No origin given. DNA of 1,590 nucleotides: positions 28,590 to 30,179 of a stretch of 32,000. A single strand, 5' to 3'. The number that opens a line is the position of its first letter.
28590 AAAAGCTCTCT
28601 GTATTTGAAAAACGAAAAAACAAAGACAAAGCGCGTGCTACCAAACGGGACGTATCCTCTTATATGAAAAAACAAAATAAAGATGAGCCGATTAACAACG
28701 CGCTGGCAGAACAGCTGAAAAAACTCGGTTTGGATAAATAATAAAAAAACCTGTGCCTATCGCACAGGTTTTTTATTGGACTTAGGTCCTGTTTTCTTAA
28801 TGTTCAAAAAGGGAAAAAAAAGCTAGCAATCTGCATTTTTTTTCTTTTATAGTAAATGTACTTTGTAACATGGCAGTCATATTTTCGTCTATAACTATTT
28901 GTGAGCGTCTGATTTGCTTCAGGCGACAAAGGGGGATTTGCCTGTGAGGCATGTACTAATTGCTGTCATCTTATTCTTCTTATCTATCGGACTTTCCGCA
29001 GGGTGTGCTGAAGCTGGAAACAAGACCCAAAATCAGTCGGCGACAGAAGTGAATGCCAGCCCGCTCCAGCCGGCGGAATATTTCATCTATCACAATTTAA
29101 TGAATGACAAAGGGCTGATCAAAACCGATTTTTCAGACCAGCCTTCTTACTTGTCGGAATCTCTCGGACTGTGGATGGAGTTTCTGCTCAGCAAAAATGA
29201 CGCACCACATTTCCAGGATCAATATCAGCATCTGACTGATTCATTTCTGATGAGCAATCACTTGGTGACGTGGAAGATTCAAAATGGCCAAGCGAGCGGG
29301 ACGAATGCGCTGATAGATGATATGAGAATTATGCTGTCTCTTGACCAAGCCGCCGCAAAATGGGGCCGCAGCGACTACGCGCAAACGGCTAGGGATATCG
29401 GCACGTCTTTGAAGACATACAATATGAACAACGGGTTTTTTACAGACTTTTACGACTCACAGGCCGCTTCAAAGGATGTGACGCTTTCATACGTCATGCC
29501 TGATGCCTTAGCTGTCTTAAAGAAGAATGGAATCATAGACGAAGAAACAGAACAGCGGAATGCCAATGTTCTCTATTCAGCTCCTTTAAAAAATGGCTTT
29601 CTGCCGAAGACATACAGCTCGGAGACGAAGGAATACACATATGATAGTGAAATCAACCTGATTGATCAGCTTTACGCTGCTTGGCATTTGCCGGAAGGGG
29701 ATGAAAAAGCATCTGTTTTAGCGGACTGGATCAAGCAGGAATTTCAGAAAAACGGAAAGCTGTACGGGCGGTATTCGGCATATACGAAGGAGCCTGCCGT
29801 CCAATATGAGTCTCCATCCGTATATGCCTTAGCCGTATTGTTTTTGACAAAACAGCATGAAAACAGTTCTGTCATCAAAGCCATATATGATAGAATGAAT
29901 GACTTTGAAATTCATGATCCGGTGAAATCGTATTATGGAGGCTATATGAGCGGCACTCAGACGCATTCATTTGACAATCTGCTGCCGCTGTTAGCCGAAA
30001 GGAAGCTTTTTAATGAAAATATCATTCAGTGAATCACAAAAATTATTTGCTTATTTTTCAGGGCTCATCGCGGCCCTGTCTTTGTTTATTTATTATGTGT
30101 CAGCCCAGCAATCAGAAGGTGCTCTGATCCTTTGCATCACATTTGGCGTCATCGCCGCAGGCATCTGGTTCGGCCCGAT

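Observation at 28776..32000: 5' half of a Bcs-like, c-di-GMP-gated exopolysaccharide operon (ydaJ-ydaK-ydaL...)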

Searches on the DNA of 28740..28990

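Call 38: search_rna_families(source=window, start=28740, end=28990, threshold=evalue, max_evalue=10)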
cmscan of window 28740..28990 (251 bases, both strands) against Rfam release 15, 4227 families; matches with E-value up to 10: 24.
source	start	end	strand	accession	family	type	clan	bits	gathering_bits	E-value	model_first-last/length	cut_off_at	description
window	28743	28828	-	RF00512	Leu_leader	Cis-reg; leader;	-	27.4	50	0.00068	1-148/148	no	Leucine operon leader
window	28745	28850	-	RF02384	FasX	Gene; sRNA;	-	27.3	100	0.0064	1-205/205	no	FasX small RNA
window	28743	28850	-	RF00616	LhrC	Gene; sRNA;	CL00114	25.7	110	0.052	1-111/111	no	Listeria LhrC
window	28740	28779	+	RF02449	ncr1015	Gene; sRNA;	-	25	60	0.13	81-121/121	5'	Bacillus sRNA ncr1015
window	28740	28775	+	RF00512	Leu_leader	Cis-reg; leader;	-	24.6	50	0.0035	114-148/148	5'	Leucine operon leader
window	28740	28780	+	RF02064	STnc370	Gene; sRNA;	-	23.7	54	0.46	34-71/71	5'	Enterobacterial sRNA STnc370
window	28743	28863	-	RF04180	BTnc231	Gene; sRNA;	-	23.3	80.4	0.0065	1-154/154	no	Bacteroides sRNA BTnc231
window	28740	28777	+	RF00506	Thr_leader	Cis-reg; leader;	-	23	55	0.024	74-118/118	5'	Threonine operon leader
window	28741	28844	-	RF01859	Phe_leader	Cis-reg; leader;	-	22.7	55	0.094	1-125/125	no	Phenylalanine leader peptide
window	28740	28818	-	RF00506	Thr_leader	Cis-reg; leader;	-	21.6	55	0.051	1-118/118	no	Threonine operon leader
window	28741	28852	-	RF02449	ncr1015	Gene; sRNA;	-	21.1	60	0.8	1-121/121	no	Bacillus sRNA ncr1015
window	28740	28775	+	RF02083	OrzO-P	Gene; antitoxin;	-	17.3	60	1.7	43-76/76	5'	OrzO-P RNA antitoxin family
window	28745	28845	-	RF04184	BTnc060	Gene; sRNA;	-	16.5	228.9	2.2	1-213/213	no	Bacteroides sRNA BTnc060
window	28834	28891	-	RF01054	preQ1-II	Cis-reg; riboswitch;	-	16.3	47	3.5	1-99/99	no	PreQ1-II (pre queuosine) riboswitch aptamer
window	28834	28883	-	RF02980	freshwater-2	Cis-reg;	-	16.1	49.9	3.1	1-84/84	no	freshwater-2 RNA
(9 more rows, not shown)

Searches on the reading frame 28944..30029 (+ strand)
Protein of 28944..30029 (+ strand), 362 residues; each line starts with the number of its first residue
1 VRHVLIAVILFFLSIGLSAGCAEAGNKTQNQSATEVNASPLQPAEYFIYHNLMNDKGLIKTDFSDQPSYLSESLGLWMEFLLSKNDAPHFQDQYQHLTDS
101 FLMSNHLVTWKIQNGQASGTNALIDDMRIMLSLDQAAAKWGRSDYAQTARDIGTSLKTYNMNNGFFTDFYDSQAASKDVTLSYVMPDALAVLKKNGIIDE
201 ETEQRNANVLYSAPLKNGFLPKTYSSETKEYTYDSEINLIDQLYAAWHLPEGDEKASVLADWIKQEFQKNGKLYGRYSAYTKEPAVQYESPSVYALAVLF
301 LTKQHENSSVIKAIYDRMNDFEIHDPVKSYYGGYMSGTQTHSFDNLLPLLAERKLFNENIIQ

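Call 7: search_protein_families(library=pfam, proteins=[window:28944-30029:+], max_evalue=0.1)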
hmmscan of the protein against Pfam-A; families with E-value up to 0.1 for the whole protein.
window:28944-30029:+ (362 aa): 0 families

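Call 8: search_protein_families(library=ncbifam, proteins=[window:28944-30029:+], max_evalue=0.1)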
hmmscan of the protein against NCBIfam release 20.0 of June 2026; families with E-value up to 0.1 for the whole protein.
window:28944-30029:+ (362 aa): 0 families
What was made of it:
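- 28944..30032 (+): ydaJ: a 362-aa lipoprotein (lipobox LSAGC, Cys21) with an (alpha/alpha)6 GH126 glycoside hydrolase domain. It is predicted to trim or modify the polymer outside the membrane. No Pfam or NCBIfam hit (calls 7, 8).
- Tried and rejected: It has no Pfam or NCBIfam hit (calls 7, 8).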

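Call 9: search_solved_structures(query=window:28944-30029:+, max_evalue=1, show_alignments=1)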
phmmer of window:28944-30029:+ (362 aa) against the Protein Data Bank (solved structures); distinct sequences matched with E-value up to 1: 5.
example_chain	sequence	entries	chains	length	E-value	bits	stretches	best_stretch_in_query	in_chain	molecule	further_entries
6r2m_A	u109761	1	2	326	7.5e-32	113.9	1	44-326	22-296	Glycoside transferase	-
3ren_A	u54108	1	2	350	6.6e-24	87.8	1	20-354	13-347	Glycosyl hydrolase, family 8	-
6vc5_A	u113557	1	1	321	0.047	15.9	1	72-189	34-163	Endoglucanase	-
1wzz_A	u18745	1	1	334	0.06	15.6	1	70-169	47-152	Probable endoglucanase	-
8tly_A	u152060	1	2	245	0.53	12.5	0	230-278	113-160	Activating signal cointegrator 1 complex subunit 1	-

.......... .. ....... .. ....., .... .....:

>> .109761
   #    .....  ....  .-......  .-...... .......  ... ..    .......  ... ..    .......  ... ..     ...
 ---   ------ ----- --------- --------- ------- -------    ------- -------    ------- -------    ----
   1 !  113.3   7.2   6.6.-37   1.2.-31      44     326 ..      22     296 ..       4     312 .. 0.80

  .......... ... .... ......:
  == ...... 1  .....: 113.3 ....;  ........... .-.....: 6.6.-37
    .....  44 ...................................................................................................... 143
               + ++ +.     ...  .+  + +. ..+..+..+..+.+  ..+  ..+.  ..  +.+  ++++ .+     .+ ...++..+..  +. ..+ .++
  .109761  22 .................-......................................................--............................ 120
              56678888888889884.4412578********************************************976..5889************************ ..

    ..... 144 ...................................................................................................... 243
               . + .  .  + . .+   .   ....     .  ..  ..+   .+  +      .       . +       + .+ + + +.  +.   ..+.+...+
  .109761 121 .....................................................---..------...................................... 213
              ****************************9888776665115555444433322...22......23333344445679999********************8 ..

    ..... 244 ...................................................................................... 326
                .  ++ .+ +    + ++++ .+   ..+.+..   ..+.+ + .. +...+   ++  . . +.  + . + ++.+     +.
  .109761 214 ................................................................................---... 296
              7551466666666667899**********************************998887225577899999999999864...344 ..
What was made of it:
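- On Listeria Pss system: Only YdaJ against PssZ was tested, and it was met (call 9).
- Closest known: Listeria monocytogenes Pss system. Same: Both have a GH126 hydrolase: PssZ and YdaJ match at E = 7.5e-32 (call 9).
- Checked: Its carbohydrate-active character shows only against solved structures (call 9).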

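Call 41: search_solved_structures(query=window:28944-30029:+, max_evalue=1e-10, show_alignments=2)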
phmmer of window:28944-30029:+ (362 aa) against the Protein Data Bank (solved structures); distinct sequences matched with E-value up to 1e-10: 2.
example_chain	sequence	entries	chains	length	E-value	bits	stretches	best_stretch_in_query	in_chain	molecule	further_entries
6r2m_A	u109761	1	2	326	7.5e-32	113.9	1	44-326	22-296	Glycoside transferase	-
3ren_A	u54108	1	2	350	6.6e-24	87.8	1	20-354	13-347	Glycosyl hydrolase, family 8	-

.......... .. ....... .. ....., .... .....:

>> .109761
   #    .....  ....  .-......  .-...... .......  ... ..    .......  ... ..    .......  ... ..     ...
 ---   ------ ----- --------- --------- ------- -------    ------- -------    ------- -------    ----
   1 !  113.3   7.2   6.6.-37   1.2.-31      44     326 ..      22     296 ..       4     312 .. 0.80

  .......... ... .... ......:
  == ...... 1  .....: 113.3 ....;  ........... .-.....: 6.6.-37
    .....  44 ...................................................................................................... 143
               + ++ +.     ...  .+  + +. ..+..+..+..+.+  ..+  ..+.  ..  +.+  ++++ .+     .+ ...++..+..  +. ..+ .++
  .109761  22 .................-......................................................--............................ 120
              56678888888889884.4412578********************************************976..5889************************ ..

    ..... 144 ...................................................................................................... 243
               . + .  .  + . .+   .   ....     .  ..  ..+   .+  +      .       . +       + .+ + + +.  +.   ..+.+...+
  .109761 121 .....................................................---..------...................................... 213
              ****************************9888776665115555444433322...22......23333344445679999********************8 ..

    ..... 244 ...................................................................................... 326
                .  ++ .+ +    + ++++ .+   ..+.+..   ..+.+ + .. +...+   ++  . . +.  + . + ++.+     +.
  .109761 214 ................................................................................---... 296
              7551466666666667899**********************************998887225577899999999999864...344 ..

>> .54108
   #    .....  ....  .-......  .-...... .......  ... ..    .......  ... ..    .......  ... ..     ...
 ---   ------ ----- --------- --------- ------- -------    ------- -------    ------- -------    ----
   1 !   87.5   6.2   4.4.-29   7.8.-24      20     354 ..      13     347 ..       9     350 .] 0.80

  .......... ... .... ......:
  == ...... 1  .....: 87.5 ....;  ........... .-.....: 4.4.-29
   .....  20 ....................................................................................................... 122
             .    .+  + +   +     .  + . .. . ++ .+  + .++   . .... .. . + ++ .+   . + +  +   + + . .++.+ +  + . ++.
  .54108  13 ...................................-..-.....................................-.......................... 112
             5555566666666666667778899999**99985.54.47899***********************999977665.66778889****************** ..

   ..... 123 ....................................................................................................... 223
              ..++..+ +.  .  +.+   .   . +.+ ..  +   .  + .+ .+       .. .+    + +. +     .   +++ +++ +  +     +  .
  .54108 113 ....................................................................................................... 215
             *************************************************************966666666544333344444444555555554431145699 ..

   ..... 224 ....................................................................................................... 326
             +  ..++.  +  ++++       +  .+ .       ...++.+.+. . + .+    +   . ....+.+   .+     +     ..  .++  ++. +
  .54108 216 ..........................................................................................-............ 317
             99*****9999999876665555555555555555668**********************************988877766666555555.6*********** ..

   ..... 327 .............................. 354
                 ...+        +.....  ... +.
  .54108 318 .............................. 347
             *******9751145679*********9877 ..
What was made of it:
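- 28944..30032 (+): PDB phmmer hits: PssZ 6r2m 7.5e-32 and CPF_2247 3ren 6.6e-24 (calls 9, 41).
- On Glycoside hydrolase family GH126: 6r2m at 7.5e-32 and 3ren at 6.6e-24, covering residues 20-354 (calls 9, 41).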
